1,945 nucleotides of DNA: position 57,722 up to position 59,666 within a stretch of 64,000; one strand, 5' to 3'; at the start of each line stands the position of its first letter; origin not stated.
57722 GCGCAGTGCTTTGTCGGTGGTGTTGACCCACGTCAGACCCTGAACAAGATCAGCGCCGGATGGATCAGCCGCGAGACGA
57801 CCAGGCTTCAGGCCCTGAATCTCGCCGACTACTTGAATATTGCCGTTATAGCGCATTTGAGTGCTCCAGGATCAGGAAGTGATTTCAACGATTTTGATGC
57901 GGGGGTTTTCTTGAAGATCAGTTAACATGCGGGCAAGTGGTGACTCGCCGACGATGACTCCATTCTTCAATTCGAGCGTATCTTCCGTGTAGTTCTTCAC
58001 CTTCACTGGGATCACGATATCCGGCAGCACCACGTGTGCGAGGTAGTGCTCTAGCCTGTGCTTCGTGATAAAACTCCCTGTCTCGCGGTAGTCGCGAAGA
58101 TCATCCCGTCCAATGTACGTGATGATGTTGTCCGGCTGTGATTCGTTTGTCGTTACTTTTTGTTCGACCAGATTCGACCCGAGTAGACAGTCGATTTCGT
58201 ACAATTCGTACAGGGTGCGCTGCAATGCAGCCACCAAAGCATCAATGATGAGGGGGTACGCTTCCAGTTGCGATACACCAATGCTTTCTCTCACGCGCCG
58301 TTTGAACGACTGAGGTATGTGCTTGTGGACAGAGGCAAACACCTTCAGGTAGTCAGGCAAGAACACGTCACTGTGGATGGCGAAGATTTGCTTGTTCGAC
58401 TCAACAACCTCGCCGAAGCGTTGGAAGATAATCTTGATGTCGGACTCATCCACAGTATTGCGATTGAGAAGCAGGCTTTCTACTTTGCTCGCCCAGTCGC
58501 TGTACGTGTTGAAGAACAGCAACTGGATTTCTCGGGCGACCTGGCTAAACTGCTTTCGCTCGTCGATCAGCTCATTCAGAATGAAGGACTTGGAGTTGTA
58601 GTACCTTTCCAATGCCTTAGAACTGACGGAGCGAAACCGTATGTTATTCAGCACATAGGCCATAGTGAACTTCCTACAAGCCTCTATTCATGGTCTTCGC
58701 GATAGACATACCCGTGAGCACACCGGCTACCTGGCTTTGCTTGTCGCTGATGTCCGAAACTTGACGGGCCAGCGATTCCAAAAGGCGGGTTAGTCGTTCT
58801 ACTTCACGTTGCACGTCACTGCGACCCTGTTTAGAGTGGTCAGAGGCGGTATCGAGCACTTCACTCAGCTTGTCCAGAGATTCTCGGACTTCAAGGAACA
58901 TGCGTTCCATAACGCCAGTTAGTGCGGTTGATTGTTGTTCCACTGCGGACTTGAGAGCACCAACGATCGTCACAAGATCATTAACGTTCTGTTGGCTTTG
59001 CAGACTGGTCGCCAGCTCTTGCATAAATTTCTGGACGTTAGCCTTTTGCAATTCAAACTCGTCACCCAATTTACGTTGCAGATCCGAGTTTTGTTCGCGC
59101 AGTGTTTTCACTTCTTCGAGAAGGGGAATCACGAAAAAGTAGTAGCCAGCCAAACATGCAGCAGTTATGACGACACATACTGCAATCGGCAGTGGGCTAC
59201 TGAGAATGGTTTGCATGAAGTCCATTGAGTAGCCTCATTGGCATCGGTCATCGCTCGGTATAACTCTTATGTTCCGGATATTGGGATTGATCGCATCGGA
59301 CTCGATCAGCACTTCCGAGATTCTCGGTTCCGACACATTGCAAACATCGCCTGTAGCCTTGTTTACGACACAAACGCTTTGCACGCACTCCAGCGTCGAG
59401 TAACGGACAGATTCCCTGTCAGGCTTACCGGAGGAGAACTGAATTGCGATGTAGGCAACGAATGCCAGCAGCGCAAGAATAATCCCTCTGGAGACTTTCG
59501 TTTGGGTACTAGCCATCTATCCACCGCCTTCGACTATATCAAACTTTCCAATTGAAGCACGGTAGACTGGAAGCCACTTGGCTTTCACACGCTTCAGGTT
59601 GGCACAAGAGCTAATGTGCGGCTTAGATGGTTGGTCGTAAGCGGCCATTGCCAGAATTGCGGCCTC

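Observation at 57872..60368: A/T-shifted four-gene envelope-targeted module inserted among the tail fibre genes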

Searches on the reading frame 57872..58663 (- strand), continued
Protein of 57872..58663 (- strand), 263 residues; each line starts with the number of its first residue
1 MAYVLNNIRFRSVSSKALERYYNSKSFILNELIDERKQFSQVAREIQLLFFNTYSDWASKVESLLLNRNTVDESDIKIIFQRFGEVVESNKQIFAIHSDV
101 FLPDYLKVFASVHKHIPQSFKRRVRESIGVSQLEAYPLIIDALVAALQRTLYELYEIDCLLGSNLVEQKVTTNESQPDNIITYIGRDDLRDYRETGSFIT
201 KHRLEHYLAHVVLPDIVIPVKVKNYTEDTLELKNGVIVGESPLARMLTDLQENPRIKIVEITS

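Call 95: search_solved_structures(query=A5, max_evalue=10)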
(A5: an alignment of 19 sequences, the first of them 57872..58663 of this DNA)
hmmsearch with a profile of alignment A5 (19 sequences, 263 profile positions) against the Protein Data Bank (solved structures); distinct sequences matched with E-value up to 10: 1.
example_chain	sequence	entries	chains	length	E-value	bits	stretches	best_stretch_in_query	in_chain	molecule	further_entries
4dex_B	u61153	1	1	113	0.46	13.4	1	33-99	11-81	Voltage-dependent N-type calcium channel subunit alpha-1B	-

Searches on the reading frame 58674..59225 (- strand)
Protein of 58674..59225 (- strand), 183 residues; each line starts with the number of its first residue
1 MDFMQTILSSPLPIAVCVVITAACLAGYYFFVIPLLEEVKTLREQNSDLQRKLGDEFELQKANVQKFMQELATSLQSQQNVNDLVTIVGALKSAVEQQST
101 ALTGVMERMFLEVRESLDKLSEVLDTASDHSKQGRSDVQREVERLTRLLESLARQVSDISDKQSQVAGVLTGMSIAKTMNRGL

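Call 7: search_protein_families(library=pfam, proteins=[window:58674-59225:-], max_evalue=0.1)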
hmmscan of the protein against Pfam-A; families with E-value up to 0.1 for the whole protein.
window:58674-59225:- (183 aa): 14 families
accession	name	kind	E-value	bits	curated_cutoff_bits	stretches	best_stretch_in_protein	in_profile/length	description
PF06103.16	DUF948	-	0.00071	20.2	37.2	0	102-167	13-78/89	Bacterial protein of unknown function (DUF948)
PF02601.20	Exonuc_VII_L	-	0.00084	19.3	35.9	1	45-182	152-278/315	Exonuclease VII, large subunit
PF00617.24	RasGEF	-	0.0046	17.3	23.1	1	60-132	65-134/181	RasGEF domain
PF25240.1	PUB2_N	-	0.0072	16.8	29.5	1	104-176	27-99/140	PUB2-like, N-terminal domain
PF05791.16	Bacillus_HBL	-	0.011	16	29.1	0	42-173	39-156/177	Bacillus haemolytic enterotoxin (HBL)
PF00214.24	Calc_CGRP_IAPP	-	0.027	15.4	22.3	1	4-82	1-76/131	Calcitonin / CGRP / IAPP family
PF06657.18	Cep57_MT_bd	-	0.031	15.2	31.3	1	98-161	9-76/77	Centrosome microtubule-binding domain of Cep57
PF09074.15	Mer2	-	0.034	14.4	27.7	1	37-165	62-191/193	Mer2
PF04513.17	Baculo_PEP_C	-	0.036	14.6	38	0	70-161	17-106/140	Baculovirus polyhedron envelope protein, PEP, C terminus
PF11744.14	ALMT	-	0.038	13.3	20.6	1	39-137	283-380/471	Aluminium activated malate transporter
PF19314.4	DUF5917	-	0.042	14.4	27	0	72-114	47-88/94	Family of unknown function (DUF5917)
PF01442.23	Apolipoprotein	-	0.045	13.9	90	0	38-158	27-150/190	Apolipoprotein A1/A4/E domain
PF07464.16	ApoLp-III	-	0.071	13.7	36.3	0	41-124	59-143/146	Apolipophorin-III precursor (apoLp-III)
PF12205.13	GIT1_C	-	0.081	13.6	25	0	60-131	7-75/110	G protein-coupled receptor kinase-interacting protein 1 C term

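Call 8: search_protein_families(library=phrogs, proteins=[window:58674-59225:-], max_evalue=0.1)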
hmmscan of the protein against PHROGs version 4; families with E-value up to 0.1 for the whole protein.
window:58674-59225:- (183 aa): 16 families
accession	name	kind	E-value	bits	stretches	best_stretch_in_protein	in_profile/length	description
phrog_28931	-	unknown function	2.2e-73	246.9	1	1-183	1-183/186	-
phrog_31730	-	moron, auxiliary metabolic gene and host takeover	9.7e-07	29.9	1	2-133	4-134/168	membrane protein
phrog_4682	-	unknown function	0.0072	16.7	1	73-167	141-232/280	-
phrog_35796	-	unknown function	0.009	17.2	1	16-124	9-117/198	-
phrog_13312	-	unknown function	0.021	14.8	1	57-129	215-283/375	-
phrog_18242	-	other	0.024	15.6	1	40-92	119-168/238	protease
phrog_2429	-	moron, auxiliary metabolic gene and host takeover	0.025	15.9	0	28-92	16-78/82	involved in bacteriocin production or immunity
phrog_36979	-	unknown function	0.026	16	0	33-59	56-83/87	-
phrog_9679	-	unknown function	0.031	15.7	0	42-106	36-100/129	-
phrog_13581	-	unknown function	0.038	15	0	16-99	11-90/111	-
phrog_12959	-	unknown function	0.043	14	1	55-110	51-105/274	-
phrog_1637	-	unknown function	0.045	13.1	1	42-166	382-510/661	-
phrog_28758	-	unknown function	0.073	14.4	0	89-130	12-54/60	-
phrog_9427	-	head and packaging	0.074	13.2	1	54-135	329-408/453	head maturation protease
phrog_21852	-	unknown function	0.078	14.1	0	30-72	113-156/172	-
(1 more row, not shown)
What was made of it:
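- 58674..59225 (-): Gene B, 183 aa. An acidic N-tail with no K or R, one TM helix, then a long coiled-coil domain inferred to be cytoplasmic. Matches phrog_28931 (call 8).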

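Call 61: search_protein_families(library=padloc, proteins=[window:58674-59225:-], max_evalue=0.1)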
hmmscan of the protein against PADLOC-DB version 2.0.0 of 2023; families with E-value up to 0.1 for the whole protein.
window:58674-59225:- (183 aa): 9 families
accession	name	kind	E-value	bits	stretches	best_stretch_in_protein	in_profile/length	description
PDLC03859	LmuB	-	0.0012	16.1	1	37-166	360-468/611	-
PDLC03865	LmuB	-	0.0034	13.6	1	37-156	710-802/1007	-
PDLC00637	ZorA2|ZorA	-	0.0044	13.9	1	36-163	268-398/420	MotA/ExbB/TolQ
PDLC03841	LeoBC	-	0.0056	13.8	1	41-155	253-360/601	-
PDLC00601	ZorA1|ZorA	-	0.0058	13.3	1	37-165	369-496/699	MotA/ExbB/TolQ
PDLC04098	HerA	-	0.0062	13.1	1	36-162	282-405/686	-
PDLC00503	JetC1|JetC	-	0.015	11.3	1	51-167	629-742/1146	DUF3584 domain; MukB-like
PDLC00519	JetC1|JetC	-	0.019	11.2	1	39-159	344-453/1097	DUF3584 domain; MukB-like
PDLC00582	JetC3|JetC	-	0.022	10.5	1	45-167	351-476/1472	DUF3584 domain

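Call 62: search_protein_families(library=ncbifam, proteins=[window:58674-59225:-], max_evalue=0.1)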
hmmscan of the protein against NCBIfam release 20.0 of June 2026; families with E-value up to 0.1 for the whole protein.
window:58674-59225:- (183 aa): 13 families
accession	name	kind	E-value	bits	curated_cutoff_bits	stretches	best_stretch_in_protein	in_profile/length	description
NF033885.1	conj_TraP_IncI1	equivalog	0.00071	19.4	135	1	14-177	17-171/217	conjugal transfer protein TraP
NF004109.0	PRK05595.1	equivalog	0.0015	17.3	737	1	53-175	72-190/444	replicative DNA helicase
TIGR03600.1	phage_DnaB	exception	0.0017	17.4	498.65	1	49-183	58-191/421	phage replicative helicase, DnaB family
TIGR00665.1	DnaB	equivalog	0.0017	17.3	385.25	1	48-182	61-191/435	replicative DNA helicase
NF033928.1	alph_xenorhab_A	subfamily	0.0019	17.5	125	1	58-165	102-207/339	alpha-xenorhabdolysin family binary toxin subunit A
NF045487.1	ASRP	equivalog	0.013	14.1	300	1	38-166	318-441/593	archaea-specific SMC-related protein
NF009344.0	PRK12705.1-1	equivalog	0.015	13.9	831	1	38-162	43-167/572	hypothetical protein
NF008729.0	PRK11747.1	equivalog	0.015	13.8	598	1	44-162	301-418/703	ATP-dependent DNA helicase DinG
NF038025.1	dapto_LiaX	exception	0.021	13.6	350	1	43-165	56-173/512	daptomycin-sensing surface protein LiaX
NF043058.1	T4SS_LegC2C7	subfamily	0.043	12.8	350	1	35-163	127-254/348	LegC2/C7 family Dot/Icm T4SS effector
NF053712.1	repair_DEAH_YoaA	equivalog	0.044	12.5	680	1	48-180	248-381/630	DNA repair helicase YoaA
TIGR02872.1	spore_ytvI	equivalog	0.055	12.9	198.15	0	15-114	52-148/341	sporulation integral membrane protein YtvI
NF045780.1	TrlF_fam_ATP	equivalog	0.096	11.3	350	0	37-163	484-612/944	TrlF family AAA-like ATPase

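Call 93: search_solved_structures(query=A4, max_evalue=1)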
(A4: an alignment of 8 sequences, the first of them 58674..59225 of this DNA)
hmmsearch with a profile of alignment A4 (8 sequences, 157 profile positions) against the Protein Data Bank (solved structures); distinct sequences matched with E-value up to 1: 123 (the best 60 are shown).
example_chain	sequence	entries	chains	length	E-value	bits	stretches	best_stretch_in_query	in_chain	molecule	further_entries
9ugr_A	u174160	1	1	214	0.00037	23.7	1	45-143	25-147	Syn-F4-Link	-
7upo_A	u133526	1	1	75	0.0016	21.6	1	77-137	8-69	DHT03 protein A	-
6kos_A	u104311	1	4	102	0.0037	20.4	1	81-153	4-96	SUWA (Super WA20)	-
6dm9_B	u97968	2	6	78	0.0045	20.1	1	76-135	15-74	DHD15_extended_B | DHD15_closed_B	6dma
8ek4_A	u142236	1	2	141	0.0066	19.6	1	39-138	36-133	Ice-binding protein TIP-99a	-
3vjf_A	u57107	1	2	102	0.0076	19.4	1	37-126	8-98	WA20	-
5ziy_A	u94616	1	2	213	0.0085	19.2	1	78-148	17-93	Flagellar hook-associated protein 3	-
8qae_A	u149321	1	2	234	0.0086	19.2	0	39-138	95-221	sc-apCC-6-SLLA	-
2yo3_A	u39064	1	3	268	0.013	18.6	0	91-145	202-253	GENERAL CONTROL PROTEIN GCN4, PUTATIVE INNER MEMBRANE PROTEIN, GENERAL CONTROL PROTEIN GCN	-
7wxz_A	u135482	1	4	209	0.016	18.3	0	74-141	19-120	Spike protein S2'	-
2jua_A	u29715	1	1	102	0.017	18.3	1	64-120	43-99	de novo protein S836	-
6egc_A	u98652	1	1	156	0.022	17.9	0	83-148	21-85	SC_2L4HC2_23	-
5xg2_A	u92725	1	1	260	0.026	17.7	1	41-137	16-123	Chromosome partition protein Smc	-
5aps_A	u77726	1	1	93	0.034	17.3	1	72-130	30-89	GENERAL CONTROL PROTEIN GCN4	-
5mq9_A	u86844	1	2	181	0.039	17.1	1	75-139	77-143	Uncharacterized protein YacP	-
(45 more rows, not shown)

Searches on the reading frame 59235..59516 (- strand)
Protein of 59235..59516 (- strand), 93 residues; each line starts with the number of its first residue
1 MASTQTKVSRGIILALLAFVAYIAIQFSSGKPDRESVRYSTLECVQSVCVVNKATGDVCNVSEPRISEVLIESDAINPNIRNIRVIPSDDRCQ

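Call 7: search_protein_families(library=pfam, proteins=[window:59235-59516:-], max_evalue=0.1)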
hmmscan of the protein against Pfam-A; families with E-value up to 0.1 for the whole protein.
window:59235-59516:- (93 aa): 0 families

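Call 8: search_protein_families(library=phrogs, proteins=[window:59235-59516:-], max_evalue=0.1)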
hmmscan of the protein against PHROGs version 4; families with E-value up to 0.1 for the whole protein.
window:59235-59516:- (93 aa): 0 families

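Call 61: search_protein_families(library=padloc, proteins=[window:59235-59516:-], max_evalue=0.1)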
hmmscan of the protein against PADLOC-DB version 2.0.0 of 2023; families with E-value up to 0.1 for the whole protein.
window:59235-59516:- (93 aa): 0 families

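Call 62: search_protein_families(library=ncbifam, proteins=[window:59235-59516:-], max_evalue=0.1)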
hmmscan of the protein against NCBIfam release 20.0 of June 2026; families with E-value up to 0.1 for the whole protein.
window:59235-59516:- (93 aa): 0 families

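Call 94: search_solved_structures(query=A3, max_evalue=10)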
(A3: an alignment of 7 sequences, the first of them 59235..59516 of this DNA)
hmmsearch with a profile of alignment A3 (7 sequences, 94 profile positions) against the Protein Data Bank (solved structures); distinct sequences matched with E-value up to 10: 3.
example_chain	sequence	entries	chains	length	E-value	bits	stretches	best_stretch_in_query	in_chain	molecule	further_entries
8tob_GA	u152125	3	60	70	0.068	16.4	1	8-60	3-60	Fimbrial protein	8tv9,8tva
7ue2_A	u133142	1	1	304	0.21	14.8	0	14-57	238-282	RPB_PLP3_R6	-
8pfb_G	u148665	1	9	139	0.35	14.1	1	8-49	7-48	Type IV pilin PilE1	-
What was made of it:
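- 59235..59516 (-): Gene C, 93 aa. Bitopic membrane protein with a short basic N-terminus, one TM helix and an ectodomain of about 60 aa with four invariant cysteines. No family matches (calls 7, 8, 62, 94).
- On Type IV pilin-like (weak PDB hits of C): The hits have E 0.07-0.35 and cover the hydrophobic helix only (call 94).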
